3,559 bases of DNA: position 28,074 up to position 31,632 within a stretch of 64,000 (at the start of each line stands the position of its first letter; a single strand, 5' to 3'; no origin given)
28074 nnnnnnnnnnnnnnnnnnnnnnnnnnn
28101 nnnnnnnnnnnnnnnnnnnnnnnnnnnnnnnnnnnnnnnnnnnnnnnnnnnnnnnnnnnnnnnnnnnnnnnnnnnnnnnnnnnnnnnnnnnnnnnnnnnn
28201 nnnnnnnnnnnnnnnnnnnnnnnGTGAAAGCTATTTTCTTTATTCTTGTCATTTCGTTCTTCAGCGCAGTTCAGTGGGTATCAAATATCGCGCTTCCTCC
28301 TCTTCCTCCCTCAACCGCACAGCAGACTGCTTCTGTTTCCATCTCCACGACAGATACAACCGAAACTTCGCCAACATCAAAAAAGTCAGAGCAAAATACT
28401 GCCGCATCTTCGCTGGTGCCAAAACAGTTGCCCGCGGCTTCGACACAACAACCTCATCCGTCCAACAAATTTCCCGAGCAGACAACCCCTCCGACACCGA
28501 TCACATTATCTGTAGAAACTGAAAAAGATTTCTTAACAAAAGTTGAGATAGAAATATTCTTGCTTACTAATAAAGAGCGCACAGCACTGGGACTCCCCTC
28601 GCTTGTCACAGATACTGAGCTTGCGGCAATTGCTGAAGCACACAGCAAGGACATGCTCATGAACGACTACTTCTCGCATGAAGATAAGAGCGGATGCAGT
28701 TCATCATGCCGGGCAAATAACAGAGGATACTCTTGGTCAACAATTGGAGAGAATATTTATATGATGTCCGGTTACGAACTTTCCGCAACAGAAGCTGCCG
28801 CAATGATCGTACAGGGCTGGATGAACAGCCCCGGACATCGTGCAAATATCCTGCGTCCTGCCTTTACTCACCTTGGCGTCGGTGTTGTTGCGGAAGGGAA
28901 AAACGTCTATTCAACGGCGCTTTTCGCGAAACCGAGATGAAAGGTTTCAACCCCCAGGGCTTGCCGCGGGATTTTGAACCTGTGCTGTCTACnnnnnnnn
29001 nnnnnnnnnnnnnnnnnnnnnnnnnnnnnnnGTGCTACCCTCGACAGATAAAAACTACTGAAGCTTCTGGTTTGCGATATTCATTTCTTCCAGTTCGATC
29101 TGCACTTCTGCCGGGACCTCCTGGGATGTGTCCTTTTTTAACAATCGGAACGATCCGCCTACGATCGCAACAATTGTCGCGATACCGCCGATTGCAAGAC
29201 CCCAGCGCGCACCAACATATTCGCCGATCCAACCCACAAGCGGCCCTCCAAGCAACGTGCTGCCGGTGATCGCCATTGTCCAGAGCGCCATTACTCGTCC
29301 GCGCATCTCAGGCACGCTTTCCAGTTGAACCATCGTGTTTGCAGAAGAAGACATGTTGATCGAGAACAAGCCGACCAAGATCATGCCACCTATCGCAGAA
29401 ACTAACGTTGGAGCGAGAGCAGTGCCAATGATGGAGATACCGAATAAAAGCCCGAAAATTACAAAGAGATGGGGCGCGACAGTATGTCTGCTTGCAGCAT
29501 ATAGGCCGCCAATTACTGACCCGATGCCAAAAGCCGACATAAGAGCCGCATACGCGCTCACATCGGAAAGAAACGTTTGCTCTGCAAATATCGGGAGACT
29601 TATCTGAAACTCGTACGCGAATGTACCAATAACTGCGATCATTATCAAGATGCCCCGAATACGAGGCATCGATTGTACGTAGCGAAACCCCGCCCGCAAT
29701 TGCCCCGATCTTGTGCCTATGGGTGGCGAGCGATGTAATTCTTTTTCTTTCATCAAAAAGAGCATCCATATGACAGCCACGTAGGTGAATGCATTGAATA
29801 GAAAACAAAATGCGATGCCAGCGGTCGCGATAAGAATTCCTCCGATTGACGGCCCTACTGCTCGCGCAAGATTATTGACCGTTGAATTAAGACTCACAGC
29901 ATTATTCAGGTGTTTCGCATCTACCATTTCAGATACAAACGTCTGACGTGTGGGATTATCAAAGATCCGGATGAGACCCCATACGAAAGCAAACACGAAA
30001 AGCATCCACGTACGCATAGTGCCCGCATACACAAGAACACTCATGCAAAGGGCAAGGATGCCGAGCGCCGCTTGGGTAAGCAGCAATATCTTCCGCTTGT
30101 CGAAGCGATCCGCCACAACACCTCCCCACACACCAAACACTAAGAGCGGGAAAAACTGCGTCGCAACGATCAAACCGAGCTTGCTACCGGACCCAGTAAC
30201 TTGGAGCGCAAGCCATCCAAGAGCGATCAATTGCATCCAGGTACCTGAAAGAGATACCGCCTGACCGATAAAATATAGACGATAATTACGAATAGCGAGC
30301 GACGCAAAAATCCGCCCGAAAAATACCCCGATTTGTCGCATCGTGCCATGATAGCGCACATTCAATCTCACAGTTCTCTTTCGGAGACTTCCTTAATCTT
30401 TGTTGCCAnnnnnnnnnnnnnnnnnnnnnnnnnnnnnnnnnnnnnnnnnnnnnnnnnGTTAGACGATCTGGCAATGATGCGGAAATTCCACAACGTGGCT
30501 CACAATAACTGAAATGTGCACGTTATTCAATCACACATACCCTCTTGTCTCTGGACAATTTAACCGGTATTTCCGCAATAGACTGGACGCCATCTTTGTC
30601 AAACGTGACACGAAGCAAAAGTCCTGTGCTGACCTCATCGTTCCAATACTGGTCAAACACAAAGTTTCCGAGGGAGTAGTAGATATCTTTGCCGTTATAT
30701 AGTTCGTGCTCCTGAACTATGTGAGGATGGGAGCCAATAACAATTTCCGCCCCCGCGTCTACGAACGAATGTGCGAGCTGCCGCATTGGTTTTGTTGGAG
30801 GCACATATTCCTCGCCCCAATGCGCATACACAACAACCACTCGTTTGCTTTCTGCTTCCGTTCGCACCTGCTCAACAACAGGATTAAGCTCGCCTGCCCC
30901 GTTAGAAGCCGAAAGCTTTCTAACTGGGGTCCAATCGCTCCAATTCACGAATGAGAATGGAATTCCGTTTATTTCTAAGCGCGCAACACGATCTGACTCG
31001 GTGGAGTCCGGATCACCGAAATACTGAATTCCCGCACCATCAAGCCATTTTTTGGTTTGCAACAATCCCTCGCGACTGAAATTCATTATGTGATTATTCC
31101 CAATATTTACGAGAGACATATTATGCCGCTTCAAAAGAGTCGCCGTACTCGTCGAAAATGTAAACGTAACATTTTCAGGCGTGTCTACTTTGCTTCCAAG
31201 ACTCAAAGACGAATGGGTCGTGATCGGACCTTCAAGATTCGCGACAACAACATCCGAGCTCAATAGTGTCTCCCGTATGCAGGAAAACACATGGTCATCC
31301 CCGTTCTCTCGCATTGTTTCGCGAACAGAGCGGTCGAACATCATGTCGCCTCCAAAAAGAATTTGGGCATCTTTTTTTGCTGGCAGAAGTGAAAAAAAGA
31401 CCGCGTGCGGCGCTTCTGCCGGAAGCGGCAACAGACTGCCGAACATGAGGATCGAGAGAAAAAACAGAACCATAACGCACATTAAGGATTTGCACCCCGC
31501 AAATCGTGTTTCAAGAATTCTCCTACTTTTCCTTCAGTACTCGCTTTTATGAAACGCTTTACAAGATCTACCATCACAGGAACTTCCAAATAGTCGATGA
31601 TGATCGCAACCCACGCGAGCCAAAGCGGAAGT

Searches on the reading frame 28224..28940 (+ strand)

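Call 12: search_protein_families(library=pfam, proteins=[window:28224-28940:+], max_evalue=0.001)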
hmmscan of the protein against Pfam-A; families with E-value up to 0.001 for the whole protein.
window:28224-28940:+ (238 aa): 1 family
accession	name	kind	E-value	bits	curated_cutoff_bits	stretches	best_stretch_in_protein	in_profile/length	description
PF00188.32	CAP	-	4.6e-21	76.3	21.1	1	114-229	3-110/117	Cysteine-rich secretory protein family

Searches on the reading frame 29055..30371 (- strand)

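Call 12: search_protein_families(library=pfam, proteins=[window:29055-30371:-], max_evalue=0.001)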
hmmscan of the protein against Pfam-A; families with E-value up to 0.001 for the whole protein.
window:29055-30371:- (438 aa): 2 families
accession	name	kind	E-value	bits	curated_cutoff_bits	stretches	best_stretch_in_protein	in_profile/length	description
PF05977.19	MFS_3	-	2.6e-60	204.8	27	1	22-422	4-407/524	Transmembrane secretion effector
PF07690.21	MFS_1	-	4.9e-36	124.8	33.4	2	34-349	2-320/347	Major Facilitator Superfamily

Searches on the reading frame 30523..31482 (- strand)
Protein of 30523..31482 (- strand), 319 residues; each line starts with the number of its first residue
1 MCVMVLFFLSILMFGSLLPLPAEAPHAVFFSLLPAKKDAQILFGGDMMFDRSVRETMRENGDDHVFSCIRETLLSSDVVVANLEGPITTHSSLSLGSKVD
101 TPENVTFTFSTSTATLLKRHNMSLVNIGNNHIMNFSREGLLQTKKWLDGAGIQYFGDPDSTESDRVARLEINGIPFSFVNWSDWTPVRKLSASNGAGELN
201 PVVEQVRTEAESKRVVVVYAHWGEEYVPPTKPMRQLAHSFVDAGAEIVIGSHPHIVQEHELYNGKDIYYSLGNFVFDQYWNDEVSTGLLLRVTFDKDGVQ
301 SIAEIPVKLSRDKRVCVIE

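Call 12: search_protein_families(library=pfam, proteins=[window:30523-31482:-], max_evalue=0.001)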
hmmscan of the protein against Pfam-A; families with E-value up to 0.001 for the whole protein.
window:30523-31482:- (319 aa): 1 family
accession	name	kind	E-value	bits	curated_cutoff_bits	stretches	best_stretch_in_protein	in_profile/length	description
PF09587.15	PGA_cap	-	3.1e-53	181.3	27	1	41-278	2-255/255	Bacterial capsule synthesis protein PGA_cap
